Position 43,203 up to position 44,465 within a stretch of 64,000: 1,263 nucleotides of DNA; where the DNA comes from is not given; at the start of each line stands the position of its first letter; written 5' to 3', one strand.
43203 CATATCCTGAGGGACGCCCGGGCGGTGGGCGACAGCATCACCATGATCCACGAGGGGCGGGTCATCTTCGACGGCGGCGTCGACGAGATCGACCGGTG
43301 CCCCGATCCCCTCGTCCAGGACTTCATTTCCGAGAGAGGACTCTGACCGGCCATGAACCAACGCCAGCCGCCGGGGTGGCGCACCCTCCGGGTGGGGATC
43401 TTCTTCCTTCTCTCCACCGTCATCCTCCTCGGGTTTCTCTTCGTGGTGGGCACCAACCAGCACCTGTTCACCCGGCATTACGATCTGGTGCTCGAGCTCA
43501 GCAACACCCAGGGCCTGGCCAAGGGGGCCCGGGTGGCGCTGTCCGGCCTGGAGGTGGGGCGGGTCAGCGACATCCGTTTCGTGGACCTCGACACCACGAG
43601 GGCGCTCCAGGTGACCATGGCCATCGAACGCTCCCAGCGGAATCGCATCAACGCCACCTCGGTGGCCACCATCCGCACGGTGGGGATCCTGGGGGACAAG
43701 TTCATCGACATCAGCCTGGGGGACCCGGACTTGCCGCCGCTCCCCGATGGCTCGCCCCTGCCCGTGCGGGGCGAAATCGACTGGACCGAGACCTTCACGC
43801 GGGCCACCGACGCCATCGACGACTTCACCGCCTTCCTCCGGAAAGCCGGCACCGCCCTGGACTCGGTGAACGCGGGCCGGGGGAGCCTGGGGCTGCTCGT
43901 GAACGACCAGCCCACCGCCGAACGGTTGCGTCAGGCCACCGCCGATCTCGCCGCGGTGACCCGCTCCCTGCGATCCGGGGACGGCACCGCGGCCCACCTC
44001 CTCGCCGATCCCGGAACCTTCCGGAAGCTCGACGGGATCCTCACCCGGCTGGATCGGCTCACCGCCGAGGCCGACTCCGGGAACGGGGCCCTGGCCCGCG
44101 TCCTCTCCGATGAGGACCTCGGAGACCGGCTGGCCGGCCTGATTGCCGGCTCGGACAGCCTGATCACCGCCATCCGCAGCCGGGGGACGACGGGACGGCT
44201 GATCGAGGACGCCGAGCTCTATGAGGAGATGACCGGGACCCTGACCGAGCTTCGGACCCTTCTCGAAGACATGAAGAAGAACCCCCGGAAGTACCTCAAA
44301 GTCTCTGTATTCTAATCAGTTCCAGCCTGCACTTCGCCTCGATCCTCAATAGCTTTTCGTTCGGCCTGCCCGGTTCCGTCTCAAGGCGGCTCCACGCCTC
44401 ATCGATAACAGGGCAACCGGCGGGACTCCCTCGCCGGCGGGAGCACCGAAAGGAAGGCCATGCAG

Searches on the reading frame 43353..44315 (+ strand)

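Call 7: search_protein_families(library=pfam, proteins=[window:43353-44315:+], max_evalue=0.001)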
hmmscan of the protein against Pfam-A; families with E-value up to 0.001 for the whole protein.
window:43353-44315:+ (320 aa): 1 family
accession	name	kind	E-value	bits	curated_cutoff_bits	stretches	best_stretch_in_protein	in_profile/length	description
PF02470.25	MlaD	-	7.4e-18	65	25.1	1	42-121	2-79/81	MlaD protein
